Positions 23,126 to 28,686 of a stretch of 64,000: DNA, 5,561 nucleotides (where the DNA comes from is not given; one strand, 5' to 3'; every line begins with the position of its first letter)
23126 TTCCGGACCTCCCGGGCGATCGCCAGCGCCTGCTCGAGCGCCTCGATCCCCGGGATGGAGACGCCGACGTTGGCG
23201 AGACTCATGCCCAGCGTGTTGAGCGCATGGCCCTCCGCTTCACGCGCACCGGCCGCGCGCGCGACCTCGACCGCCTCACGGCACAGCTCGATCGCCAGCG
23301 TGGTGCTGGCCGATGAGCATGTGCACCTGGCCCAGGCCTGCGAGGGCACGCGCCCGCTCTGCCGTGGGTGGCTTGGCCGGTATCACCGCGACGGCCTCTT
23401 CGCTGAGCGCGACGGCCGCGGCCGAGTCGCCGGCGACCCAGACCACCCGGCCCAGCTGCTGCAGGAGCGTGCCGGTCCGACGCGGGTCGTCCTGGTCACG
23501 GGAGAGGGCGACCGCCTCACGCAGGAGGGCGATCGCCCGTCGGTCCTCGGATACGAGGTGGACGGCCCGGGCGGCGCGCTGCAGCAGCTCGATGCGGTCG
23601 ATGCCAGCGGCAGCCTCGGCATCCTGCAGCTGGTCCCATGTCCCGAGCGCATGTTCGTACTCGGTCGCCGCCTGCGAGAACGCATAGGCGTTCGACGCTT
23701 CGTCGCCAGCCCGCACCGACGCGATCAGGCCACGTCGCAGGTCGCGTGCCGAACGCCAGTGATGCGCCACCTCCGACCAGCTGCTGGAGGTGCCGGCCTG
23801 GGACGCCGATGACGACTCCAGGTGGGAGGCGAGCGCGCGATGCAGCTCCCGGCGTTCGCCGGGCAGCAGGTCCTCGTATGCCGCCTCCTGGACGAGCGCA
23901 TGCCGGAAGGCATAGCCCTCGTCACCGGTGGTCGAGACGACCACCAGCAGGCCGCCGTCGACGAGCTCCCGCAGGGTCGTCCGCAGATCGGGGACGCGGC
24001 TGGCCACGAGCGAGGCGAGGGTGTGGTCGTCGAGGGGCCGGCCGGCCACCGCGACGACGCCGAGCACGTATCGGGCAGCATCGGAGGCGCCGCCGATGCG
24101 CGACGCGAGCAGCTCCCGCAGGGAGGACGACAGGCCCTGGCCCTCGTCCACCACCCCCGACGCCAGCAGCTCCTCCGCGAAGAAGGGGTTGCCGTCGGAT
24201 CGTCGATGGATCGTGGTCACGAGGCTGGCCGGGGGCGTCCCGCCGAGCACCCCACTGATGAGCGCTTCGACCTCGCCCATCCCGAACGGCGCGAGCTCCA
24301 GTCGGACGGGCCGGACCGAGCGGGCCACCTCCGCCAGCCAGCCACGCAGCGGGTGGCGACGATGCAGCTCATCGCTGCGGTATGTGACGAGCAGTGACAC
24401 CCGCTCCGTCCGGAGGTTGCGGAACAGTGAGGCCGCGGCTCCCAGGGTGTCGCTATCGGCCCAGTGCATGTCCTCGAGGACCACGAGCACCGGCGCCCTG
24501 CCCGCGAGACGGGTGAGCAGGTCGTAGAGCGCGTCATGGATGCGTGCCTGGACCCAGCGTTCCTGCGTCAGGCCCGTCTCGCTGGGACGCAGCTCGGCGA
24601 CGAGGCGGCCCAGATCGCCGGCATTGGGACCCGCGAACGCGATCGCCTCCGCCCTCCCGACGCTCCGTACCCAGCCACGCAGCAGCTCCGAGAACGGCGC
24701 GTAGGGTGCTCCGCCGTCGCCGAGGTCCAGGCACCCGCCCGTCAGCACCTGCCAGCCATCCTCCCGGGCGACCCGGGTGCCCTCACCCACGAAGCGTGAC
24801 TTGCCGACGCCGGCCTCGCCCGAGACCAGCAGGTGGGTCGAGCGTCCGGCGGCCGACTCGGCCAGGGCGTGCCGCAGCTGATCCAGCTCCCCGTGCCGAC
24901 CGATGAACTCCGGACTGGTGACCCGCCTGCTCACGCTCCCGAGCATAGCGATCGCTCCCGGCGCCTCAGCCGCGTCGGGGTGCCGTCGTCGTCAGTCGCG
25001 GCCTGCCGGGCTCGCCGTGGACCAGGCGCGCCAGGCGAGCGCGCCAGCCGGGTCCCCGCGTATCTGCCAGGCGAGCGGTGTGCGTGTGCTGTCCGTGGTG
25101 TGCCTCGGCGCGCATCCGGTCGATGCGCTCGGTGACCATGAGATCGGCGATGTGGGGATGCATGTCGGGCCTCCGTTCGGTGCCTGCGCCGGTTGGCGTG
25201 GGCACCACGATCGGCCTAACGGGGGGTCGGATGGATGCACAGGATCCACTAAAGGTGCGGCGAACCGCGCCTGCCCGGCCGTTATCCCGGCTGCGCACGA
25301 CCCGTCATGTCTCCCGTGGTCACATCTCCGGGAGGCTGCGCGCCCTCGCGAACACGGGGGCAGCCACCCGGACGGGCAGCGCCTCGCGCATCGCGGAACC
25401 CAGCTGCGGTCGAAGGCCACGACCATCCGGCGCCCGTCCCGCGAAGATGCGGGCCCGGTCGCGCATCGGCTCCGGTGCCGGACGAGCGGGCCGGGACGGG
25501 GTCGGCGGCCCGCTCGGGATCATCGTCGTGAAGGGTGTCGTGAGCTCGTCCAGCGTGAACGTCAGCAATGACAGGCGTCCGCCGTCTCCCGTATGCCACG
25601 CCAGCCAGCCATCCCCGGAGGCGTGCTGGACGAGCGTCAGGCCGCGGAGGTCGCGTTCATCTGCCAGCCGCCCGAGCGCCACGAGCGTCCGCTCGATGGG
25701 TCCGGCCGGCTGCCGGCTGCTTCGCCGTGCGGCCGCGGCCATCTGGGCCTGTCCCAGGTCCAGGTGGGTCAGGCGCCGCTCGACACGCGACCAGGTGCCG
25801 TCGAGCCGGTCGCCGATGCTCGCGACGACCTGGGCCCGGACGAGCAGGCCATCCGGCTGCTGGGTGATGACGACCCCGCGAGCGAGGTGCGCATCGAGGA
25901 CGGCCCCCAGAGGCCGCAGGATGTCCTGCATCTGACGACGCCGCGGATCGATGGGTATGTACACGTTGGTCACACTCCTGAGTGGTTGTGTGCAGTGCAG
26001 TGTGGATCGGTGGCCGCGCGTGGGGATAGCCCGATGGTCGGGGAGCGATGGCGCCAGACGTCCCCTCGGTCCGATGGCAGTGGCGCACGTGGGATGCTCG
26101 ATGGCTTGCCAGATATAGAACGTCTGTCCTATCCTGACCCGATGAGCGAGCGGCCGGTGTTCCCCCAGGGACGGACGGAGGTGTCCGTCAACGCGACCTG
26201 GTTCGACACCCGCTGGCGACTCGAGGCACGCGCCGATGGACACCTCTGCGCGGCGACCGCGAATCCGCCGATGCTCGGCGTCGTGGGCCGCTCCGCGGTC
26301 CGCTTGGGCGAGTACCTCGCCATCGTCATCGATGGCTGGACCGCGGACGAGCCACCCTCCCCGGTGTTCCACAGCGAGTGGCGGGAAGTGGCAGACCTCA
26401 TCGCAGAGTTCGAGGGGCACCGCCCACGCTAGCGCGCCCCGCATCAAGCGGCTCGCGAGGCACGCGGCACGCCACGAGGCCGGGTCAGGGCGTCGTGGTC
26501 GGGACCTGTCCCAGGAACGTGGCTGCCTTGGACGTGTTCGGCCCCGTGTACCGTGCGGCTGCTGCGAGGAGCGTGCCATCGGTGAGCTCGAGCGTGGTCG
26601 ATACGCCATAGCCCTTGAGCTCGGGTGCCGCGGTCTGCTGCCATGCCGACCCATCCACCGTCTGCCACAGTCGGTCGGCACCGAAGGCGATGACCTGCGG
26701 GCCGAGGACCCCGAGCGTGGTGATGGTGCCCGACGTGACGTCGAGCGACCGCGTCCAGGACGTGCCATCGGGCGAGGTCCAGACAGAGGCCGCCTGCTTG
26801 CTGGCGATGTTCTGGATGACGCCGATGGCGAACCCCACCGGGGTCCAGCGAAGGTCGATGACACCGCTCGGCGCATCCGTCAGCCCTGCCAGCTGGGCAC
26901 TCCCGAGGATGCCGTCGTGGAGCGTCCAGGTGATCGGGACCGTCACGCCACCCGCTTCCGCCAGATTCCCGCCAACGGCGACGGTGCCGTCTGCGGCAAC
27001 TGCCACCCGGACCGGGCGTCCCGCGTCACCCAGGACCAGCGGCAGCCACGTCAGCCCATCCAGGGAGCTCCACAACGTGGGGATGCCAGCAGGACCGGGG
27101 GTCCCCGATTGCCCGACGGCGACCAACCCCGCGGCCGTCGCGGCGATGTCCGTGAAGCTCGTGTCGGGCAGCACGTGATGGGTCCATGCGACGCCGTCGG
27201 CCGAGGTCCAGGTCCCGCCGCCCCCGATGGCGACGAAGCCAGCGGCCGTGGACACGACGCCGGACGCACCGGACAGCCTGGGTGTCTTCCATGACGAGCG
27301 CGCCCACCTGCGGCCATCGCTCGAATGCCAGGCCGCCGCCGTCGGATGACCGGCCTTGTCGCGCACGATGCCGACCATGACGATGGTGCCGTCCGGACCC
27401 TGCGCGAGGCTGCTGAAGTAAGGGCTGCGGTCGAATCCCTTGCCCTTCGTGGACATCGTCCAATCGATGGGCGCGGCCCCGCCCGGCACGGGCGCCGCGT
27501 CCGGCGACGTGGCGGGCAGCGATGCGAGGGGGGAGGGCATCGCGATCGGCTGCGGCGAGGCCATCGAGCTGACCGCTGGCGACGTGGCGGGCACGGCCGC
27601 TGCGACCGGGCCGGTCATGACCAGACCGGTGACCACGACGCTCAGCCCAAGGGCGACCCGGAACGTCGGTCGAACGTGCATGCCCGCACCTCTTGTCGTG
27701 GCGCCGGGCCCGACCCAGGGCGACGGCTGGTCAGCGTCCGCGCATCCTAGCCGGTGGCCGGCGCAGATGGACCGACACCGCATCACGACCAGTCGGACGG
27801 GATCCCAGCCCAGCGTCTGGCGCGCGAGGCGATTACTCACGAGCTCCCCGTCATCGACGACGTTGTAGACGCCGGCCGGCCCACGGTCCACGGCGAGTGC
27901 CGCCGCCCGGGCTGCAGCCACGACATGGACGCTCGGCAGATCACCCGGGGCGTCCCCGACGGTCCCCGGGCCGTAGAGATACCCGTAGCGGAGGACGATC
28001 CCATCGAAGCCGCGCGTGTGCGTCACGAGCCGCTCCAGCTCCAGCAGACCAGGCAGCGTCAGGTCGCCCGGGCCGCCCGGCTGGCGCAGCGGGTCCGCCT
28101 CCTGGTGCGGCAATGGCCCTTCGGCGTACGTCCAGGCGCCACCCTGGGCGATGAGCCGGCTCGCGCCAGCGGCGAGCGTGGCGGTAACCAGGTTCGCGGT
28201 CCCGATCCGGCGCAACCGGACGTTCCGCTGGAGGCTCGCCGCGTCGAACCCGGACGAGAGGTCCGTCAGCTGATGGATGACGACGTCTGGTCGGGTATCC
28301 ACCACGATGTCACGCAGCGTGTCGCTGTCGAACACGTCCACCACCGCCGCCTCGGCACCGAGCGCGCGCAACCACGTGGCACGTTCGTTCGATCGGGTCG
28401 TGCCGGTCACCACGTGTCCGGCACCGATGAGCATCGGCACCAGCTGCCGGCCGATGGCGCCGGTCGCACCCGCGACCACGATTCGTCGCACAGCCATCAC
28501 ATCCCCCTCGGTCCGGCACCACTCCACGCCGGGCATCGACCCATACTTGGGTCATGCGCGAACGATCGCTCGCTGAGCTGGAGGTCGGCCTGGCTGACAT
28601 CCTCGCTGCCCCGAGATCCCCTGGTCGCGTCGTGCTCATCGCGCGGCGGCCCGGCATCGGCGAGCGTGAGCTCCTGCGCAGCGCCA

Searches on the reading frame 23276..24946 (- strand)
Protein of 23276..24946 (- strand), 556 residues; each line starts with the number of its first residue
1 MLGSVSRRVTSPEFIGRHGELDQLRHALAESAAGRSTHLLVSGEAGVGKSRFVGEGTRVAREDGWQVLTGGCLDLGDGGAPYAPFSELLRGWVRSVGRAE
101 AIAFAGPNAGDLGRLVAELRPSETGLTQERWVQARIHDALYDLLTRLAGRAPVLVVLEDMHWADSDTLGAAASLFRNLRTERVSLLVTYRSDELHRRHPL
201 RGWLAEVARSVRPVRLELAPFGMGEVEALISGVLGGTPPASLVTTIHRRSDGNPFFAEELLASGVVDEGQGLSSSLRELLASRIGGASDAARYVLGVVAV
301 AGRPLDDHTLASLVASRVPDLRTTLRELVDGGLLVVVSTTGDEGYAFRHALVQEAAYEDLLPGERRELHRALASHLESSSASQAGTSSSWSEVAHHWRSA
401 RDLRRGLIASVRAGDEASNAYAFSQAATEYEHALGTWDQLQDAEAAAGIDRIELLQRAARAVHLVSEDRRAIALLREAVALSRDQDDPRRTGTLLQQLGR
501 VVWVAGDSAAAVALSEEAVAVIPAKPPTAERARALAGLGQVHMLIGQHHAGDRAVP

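Call 68: search_protein_families(library=pfam, proteins=[window:23276-24946:-], max_evalue=0.001)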
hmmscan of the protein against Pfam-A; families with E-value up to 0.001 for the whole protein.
window:23276-24946:- (556 aa): 1 family
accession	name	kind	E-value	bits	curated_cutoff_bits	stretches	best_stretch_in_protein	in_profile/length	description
PF13191.12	AAA_16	-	2.8e-28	99.9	32.6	1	13-186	1-165/167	AAA ATPase domain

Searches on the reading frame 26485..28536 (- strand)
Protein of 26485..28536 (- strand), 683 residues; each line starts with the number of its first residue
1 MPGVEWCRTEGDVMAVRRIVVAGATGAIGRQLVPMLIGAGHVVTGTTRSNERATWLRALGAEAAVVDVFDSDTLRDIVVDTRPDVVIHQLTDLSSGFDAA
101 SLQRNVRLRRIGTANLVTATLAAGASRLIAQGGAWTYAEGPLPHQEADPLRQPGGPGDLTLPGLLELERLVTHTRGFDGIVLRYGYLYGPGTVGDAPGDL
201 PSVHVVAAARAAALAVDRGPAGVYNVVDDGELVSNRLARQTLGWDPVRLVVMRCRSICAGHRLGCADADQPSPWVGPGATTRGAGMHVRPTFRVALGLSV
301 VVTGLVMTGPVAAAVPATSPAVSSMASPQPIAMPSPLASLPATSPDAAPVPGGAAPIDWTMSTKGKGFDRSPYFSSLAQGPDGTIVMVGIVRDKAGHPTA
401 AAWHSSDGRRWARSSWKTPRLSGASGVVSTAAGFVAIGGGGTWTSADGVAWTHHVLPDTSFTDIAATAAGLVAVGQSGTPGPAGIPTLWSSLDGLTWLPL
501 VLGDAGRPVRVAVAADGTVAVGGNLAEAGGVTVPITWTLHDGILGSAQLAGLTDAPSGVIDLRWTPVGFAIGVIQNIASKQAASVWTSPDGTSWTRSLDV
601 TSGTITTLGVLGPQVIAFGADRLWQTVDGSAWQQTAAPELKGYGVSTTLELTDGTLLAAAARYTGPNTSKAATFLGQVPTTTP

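Call 68: search_protein_families(library=pfam, proteins=[window:26485-28536:-], max_evalue=0.001)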
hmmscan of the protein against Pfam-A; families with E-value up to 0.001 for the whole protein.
window:26485-28536:- (683 aa): 5 families
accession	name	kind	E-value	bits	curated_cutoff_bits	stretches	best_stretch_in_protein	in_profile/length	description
PF01370.27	Epimerase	-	2.3e-16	60.4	20.9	1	19-199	1-181/240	NAD dependent epimerase/dehydratase family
PF13460.12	NAD_binding_10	-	7.9e-12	45.9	27.2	1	23-145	1-110/184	NAD(P)H-binding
PF04321.23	RmlD_sub_bind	-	5e-05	22.9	27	1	18-89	2-58/287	RmlD substrate binding domain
PF05368.20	NmrA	-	0.00014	22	27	1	18-91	4-78/298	NmrA-like family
PF16363.11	GDP_Man_Dehyd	-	0.00084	19.3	27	0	21-88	2-81/332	GDP-mannose 4,6 dehydratase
